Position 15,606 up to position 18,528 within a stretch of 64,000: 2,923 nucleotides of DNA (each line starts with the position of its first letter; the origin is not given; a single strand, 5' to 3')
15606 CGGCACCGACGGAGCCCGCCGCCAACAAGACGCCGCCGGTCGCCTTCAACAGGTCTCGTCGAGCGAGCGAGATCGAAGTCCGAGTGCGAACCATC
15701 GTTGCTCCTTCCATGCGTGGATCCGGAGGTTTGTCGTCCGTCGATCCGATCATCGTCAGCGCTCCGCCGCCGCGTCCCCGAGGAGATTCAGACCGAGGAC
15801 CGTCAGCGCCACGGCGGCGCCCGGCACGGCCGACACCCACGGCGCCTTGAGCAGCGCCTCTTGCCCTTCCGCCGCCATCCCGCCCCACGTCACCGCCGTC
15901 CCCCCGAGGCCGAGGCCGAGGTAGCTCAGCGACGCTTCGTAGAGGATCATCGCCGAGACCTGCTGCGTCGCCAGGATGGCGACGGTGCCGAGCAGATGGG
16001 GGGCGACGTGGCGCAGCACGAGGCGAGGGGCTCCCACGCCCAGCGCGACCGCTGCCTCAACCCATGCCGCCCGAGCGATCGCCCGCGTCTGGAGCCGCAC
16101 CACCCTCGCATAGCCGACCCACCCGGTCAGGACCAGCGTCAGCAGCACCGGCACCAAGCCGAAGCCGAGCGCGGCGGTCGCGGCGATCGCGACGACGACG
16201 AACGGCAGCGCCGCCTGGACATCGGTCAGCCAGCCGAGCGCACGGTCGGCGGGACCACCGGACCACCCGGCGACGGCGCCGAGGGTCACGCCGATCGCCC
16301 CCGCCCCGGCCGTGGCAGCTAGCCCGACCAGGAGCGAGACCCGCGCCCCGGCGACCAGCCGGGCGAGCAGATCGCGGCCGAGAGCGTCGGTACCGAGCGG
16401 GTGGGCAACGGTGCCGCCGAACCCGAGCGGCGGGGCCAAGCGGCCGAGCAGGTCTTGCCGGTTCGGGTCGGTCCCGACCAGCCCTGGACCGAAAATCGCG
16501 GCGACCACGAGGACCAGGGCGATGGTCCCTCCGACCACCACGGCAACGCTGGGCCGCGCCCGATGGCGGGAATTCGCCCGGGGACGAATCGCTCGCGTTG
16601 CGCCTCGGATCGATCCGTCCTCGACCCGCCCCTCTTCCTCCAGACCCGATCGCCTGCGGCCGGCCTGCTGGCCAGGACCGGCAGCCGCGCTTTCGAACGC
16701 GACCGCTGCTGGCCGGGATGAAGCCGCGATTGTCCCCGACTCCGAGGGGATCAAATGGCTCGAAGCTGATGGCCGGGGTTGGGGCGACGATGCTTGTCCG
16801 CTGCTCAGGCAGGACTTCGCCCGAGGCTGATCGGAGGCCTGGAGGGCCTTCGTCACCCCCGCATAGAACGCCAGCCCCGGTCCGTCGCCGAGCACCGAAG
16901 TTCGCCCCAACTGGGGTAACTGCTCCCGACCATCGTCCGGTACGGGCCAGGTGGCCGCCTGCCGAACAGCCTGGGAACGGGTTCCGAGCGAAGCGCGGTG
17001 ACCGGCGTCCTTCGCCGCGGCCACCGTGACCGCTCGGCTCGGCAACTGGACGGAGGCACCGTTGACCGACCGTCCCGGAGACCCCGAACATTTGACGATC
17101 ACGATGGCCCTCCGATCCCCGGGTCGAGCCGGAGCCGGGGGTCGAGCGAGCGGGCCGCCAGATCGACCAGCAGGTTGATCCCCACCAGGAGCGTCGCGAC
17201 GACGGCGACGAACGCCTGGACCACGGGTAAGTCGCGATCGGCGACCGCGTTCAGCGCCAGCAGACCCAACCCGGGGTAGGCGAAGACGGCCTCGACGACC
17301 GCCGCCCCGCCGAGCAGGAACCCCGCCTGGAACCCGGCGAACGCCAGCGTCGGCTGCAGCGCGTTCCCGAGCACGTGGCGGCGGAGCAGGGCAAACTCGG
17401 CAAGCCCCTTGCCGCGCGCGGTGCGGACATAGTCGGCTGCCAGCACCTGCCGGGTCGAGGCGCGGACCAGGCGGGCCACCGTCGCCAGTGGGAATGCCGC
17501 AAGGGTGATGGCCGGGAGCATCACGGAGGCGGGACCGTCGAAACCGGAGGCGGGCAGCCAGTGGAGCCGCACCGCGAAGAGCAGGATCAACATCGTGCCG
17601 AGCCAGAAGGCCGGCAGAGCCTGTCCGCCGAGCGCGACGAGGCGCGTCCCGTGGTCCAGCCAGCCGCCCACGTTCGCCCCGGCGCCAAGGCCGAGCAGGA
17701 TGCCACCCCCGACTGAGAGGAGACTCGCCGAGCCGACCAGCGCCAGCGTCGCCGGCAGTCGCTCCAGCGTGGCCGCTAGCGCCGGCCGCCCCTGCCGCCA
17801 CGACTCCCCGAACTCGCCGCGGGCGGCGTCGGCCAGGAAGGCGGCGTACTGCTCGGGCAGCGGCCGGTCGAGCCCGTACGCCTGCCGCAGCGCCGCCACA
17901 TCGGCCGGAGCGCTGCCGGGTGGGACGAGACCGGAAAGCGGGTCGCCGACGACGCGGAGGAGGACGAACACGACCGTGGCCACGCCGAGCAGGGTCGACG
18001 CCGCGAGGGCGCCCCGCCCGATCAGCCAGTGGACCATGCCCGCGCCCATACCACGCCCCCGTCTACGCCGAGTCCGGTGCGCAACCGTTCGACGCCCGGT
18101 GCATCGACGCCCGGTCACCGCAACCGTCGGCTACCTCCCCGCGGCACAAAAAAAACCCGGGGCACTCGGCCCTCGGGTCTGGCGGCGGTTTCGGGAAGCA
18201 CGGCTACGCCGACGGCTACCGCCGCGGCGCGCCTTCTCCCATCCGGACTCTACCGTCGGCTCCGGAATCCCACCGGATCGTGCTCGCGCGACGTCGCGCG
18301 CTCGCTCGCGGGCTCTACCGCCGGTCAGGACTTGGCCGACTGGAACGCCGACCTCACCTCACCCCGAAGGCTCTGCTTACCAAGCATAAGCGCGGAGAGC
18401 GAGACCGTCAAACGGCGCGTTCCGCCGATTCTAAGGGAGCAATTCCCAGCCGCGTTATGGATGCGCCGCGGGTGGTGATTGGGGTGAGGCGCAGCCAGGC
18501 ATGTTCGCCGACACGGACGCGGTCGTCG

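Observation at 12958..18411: FMN riboswitch controlling an ATPase-less Opp/Dpp-type ABC importer plus a flavoenzyme fusion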

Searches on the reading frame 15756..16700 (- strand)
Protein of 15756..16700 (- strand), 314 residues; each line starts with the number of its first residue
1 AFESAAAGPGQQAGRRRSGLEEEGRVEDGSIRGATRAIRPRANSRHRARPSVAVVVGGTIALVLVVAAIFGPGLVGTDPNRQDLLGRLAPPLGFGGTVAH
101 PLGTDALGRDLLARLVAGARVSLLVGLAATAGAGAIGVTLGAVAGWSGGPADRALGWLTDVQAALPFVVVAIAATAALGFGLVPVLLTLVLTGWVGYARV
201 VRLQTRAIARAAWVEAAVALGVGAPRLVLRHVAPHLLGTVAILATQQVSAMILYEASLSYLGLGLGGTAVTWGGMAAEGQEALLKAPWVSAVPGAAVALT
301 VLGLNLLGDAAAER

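Call 7: search_protein_families(library=pfam, proteins=[window:15756-16700:-], max_evalue=0.01)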
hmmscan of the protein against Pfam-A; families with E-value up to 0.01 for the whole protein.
window:15756-16700:- (314 aa): 2 families
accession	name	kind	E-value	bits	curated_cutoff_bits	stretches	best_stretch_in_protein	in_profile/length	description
PF00528.27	BPD_transp_1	-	1.9e-21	77.1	26.4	1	137-312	1-175/184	Binding-protein-dependent transport system inner membrane component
PF12911.12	OppC_N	-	2.1e-05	24.7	23.9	1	53-91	15-53/53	N-terminal TM domain of oligopeptide transport permease C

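Call 9: search_protein_families(library=ncbifam, proteins=[window:15756-16700:-], max_evalue=0.001)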
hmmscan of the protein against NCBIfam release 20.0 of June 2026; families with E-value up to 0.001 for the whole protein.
window:15756-16700:- (314 aa): 14 families
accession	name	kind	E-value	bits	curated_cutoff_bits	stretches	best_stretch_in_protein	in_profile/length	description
NF045474.1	Opp2C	equivalog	1.8e-60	204.5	300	1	77-311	2-231/236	nickel transporter permease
NF045476.1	Opp4C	equivalog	4.9e-57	193.3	350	1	54-310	16-270/278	oligopeptide ABC transporter permease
NF045473.1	Opp1C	equivalog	1.2e-53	182.2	350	1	54-310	7-258/267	nickel/cobalt ABC transporter permease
TIGR02790.1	nickel_nikC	equivalog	5.3e-51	173.7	358.45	1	56-311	3-253/258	nickel ABC transporter permease subunit NikC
NF007738.0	PRK10417.1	equivalog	5.9e-46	157.2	335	1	51-311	8-263/277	nickel ABC transporter permease subunit NikC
NF007376.0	PRK09881.1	equivalog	1.2e-45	155.7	434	1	36-310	15-284/298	D,D-dipeptide ABC transporter permease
NF011662.0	PRK15082.1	equivalog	2.4e-45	155.2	484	1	46-310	32-291/303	glutathione ABC transporter permease GsiD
NF045475.1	Opp3C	equivalog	6.7e-44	150.4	450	1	101-310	109-318/328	oligopeptide ABC transporter permease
NF047573.1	opine_perm_CntC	exception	1.2e-41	142.9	440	1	59-310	16-262/271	staphylopine uptake ABC transporter permease subunit CntC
NF011935.0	PRK15406.1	equivalog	1.1e-38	133.8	433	1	97-310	79-292/302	oligopeptide ABC transporter permease OppC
NF008160.0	PRK10913.1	equivalog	1.8e-34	119.5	483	1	27-310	5-289/300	dipeptide ABC transporter permease DppC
NF043080.1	MMSYN1_0166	equivalog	3.1e-25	88.7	370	1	96-310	79-296/307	oligopeptide ABC transporter permease OppC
NF011691.0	PRK15111.1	equivalog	7.1e-24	84.9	379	1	55-310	30-286/296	putrescine export ABC transporter permease SapC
NF011596.0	PRK15021.1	subfamily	2.4e-21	76.2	439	1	101-310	122-330/341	microcin C ABC transporter permease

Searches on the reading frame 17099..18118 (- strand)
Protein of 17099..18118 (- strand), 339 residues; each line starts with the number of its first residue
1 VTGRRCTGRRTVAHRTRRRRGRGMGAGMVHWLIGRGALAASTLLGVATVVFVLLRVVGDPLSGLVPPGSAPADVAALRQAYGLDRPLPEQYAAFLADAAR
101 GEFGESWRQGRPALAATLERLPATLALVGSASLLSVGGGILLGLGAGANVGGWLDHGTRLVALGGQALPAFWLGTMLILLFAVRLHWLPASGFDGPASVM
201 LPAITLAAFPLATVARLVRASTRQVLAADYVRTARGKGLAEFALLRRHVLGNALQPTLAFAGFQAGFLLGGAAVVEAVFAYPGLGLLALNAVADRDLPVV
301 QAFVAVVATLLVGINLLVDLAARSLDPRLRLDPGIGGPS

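Call 7: search_protein_families(library=pfam, proteins=[window:17099-18118:-], max_evalue=0.01)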
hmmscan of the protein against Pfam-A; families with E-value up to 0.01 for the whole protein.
window:17099-18118:- (339 aa): 2 families
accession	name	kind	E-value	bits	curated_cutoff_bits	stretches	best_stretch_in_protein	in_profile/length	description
PF00528.27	BPD_transp_1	-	2.7e-34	119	26.4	1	139-330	1-183/184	Binding-protein-dependent transport system inner membrane component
PF19300.4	BPD_transp_1_N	-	3.2e-06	27.8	23.8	1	28-127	1-113/114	Binding-prot-dependent transport system membrane comp, N-term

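Call 9: search_protein_families(library=ncbifam, proteins=[window:17099-18118:-], max_evalue=0.001)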
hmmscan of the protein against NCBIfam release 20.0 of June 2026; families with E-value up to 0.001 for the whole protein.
window:17099-18118:- (339 aa): 22 families
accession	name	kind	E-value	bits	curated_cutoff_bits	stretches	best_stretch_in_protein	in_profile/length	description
NF045470.1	Opp2B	equivalog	2.2e-77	260.2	350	1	42-330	8-300/300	nickel ABC transporter permease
NF007677.0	PRK10352.1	equivalog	4.7e-71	239.4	433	1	28-332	1-309/314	nickel ABC transporter permease subunit NikB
TIGR02789.1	nickel_nikB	equivalog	1.3e-68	231.8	447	1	28-332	1-309/314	nickel ABC transporter permease subunit NikB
NF045469.1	Opp1B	equivalog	5.5e-67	226.4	380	1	28-330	1-307/307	nickel/cobalt ABC transporter permease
NF011661.0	PRK15081.1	equivalog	3.3e-61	207.4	463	1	28-330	1-304/306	glutathione ABC transporter permease GsiC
NF045471.1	Opp3B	equivalog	1.4e-53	182.3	480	1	28-333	1-306/308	oligopeptide ABC transporter permease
NF045472.1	Opp4B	equivalog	9.4e-53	179.6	450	1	28-330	1-319/319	oligopeptide ABC transporter permease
NF008161.0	PRK10914.1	equivalog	5.6e-51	173.7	590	2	197-330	203-336/339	dipeptide ABC transporter permease DppB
NF007008.0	PRK09471.1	equivalog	1.1e-44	153.2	388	1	28-330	1-305/306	oligopeptide ABC transporter permease OppB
NF011690.0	PRK15110.1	equivalog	2.6e-39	135.6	432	2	199-322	183-306/321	putrescine export ABC transporter permease SapB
NF011712.0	PRK15133.1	subfamily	7.8e-27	94.1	445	1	70-330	82-360/364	microcin C ABC transporter permease YejB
NF043081.1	MMSYN1_0165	equivalog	3.2e-17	62.6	350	1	118-331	172-386/388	oligopeptide ABC transporter permease OppB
NF045476.1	Opp4C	equivalog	1.6e-07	30.9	350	1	111-286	66-223/278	oligopeptide ABC transporter permease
NF045473.1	Opp1C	equivalog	4.9e-06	26.1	350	1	208-288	139-215/267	nickel/cobalt ABC transporter permease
NF045474.1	Opp2C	equivalog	1.5e-05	24.8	300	1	124-285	42-184/236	nickel transporter permease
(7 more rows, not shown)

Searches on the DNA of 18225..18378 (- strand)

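Call 38: build_rna_model(alignment_id=A1)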
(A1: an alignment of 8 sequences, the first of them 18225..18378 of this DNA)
Model R1 built from alignment A1 (8 sequences, 158 columns); structure: RNAalifold consensus.
model positions 155; base pairs 41; branch points 4; effective number of sequences 0.83; information 0.591 bits per position. Calibrated on 0.2 Mb of random sequence (short: E-values are rough).
structure used (alignment columns):
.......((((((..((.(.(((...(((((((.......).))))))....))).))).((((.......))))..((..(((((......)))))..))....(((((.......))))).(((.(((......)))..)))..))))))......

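Call 39: search_with_rna_model(model_id=R1, sources=[window, L022, L023, L024, L025, L026, L027, L028, L029, L030, L031, L032, L033, L034, L035, L036, L037, L038, L039, L040, L041, L042, L043, L044, L045, L046, L047, L048, L049, L050, L051, L052, L053, L054, L055, L056, L057, L058, L059, L060, L061, L062, L063, L064, L065, L066, L067, L068, L069, L070, L071, L072, L073, L074, L075, L076, L077, L078, L079, L080, L081, L082, L083, L084, L085, L086, L087, L088, L089, L090, L091, L092, L093, L094, L095, L096, L097, L098, L099, L100, L101, L002, L003, L004, L005, L006, L007, L008, L009, L018, L019, L020, L021], max_evalue=0.01, make_alignment=true)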
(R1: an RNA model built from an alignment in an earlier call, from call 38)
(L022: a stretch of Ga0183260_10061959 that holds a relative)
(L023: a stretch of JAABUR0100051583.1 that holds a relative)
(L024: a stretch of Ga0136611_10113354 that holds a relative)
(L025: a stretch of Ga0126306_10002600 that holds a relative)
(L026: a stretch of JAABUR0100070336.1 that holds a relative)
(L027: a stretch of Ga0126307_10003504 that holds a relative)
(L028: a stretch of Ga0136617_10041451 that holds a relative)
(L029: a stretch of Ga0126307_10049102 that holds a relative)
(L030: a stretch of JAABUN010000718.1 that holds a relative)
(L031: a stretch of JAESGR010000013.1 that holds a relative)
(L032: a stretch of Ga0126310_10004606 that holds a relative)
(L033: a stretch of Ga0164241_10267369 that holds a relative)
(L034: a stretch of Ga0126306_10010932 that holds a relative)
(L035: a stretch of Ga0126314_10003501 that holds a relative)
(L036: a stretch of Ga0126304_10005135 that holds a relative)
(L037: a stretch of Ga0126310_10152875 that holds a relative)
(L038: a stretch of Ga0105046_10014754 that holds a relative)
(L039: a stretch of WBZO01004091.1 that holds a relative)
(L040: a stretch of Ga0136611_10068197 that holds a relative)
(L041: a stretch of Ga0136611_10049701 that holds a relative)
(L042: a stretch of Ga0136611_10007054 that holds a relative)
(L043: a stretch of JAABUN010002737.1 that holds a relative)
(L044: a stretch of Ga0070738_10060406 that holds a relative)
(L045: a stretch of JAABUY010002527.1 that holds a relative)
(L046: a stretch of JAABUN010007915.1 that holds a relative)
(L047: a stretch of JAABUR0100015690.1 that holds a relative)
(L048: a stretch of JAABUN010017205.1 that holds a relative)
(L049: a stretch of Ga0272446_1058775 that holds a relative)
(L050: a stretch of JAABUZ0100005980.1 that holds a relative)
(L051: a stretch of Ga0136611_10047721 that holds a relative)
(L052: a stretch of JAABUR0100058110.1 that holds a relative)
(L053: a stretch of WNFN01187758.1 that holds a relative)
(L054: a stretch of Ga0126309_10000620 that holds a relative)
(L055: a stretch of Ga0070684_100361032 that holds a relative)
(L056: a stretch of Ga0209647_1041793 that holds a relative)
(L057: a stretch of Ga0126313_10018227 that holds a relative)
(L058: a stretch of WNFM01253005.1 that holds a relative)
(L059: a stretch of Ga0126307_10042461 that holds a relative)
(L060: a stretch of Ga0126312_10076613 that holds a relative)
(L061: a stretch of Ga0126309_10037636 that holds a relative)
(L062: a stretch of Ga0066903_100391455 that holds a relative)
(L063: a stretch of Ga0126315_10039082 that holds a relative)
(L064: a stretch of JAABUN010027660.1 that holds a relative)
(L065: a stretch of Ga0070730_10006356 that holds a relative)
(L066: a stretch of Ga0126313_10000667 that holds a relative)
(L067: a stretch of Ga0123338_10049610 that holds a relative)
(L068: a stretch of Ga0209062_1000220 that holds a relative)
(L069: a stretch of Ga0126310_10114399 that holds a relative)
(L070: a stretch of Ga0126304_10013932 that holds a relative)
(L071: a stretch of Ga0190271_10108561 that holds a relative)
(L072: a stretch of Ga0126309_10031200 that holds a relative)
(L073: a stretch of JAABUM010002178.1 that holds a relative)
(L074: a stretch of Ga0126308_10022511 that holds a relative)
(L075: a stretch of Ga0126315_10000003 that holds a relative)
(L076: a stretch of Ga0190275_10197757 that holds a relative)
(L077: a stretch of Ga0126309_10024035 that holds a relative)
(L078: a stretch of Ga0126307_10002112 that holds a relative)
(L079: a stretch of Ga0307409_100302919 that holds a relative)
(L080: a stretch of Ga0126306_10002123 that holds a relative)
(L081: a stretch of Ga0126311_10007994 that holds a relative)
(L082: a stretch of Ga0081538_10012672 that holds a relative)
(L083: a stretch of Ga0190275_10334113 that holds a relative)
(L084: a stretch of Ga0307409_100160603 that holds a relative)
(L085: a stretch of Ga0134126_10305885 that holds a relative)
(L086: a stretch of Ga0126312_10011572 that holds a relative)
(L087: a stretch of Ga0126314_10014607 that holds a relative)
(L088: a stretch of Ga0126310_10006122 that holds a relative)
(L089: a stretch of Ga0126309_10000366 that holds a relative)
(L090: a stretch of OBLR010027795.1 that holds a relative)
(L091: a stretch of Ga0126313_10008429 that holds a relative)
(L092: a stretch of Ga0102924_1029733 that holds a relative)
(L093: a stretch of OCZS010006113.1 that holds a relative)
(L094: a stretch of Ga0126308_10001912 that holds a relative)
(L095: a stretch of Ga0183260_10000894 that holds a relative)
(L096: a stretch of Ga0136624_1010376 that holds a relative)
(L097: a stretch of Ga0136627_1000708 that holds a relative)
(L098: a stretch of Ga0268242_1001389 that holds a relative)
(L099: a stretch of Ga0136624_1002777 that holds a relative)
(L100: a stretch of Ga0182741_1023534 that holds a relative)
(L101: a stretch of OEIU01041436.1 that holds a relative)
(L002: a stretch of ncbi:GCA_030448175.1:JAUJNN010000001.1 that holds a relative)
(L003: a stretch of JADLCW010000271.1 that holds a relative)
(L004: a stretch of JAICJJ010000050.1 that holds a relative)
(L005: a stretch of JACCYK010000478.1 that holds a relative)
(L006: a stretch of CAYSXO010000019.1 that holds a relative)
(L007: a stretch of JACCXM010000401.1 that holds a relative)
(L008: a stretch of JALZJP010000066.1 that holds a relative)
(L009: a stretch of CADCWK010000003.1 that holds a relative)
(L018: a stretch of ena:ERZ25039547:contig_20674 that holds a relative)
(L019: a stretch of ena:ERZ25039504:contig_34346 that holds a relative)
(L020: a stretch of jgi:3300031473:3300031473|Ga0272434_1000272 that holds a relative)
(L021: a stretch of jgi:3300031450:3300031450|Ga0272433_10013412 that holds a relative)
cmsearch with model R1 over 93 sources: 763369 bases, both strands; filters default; matches with E-value up to 0.01: 17.
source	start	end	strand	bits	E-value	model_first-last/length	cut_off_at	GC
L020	5880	6034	+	187.1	5e-45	1-155/155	no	0.69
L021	54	208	+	187.1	5e-45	1-155/155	no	0.69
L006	4196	4351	+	178.5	7.9e-43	1-155/155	no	0.65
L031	6219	6373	+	177.3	1.6e-42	1-155/155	no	0.62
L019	6083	6238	+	177.1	1.8e-42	1-155/155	no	0.69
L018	6185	6340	+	176.4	2.6e-42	1-155/155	no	0.69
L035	1069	1224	+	176.2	2.9e-42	1-155/155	no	0.69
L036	76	231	+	173.5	1.4e-41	1-155/155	no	0.7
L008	7495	7650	+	172.5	2.6e-41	1-155/155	no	0.68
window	18225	18378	-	172.5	2.6e-41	1-155/155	no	0.7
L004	45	199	+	169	2e-40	1-155/155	no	0.67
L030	5966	6116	+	167.8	4.1e-40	1-155/155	no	0.65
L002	6087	6240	+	167.3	5.5e-40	1-155/155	no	0.68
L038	299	449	+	153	2.2e-36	1-155/155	no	0.64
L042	219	371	+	152.9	2.5e-36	1-155/155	no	0.71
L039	3502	3652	+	139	8.1e-33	1-155/155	no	0.7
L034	1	111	+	127.7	5.9e-30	45-155/155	5'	0.69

Alignment A2: 17 matches aligned to the model, 158 columns, each read 5' to 3' on its own strand. Consensus structure (alignment columns), stored with it:
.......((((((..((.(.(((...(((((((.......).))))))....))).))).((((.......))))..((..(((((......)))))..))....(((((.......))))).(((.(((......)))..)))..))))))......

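Call 47: search_with_rna_model(model_id=R1, sources=[L102], max_evalue=1)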
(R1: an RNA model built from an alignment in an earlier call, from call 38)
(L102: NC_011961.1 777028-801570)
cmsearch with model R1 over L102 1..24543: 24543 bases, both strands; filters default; matches with E-value up to 1: 2.
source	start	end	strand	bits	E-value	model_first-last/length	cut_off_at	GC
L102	19999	20160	-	16.3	0.0036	1-155/155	no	0.62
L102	7970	7993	+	10.8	0.094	75-98/155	no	0.79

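Call 64: search_with_rna_model(model_id=R1, sources=[L103, L104, L105, L106], max_evalue=0.01)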
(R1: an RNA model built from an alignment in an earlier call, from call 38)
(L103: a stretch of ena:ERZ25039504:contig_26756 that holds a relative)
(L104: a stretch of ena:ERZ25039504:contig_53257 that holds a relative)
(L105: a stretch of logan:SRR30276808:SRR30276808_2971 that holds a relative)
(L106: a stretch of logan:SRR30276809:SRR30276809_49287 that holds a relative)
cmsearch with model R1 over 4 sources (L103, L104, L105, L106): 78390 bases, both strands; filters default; matches with E-value up to 0.01: 4.
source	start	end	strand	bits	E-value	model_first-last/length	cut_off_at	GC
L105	7843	7998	+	179.2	5.3e-44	1-155/155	no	0.64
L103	7807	7962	+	176.3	2.8e-43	1-155/155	no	0.69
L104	7679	7834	+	172.5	2.6e-42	1-155/155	no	0.69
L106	1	100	+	113.7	2.3e-27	56-155/155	5'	0.69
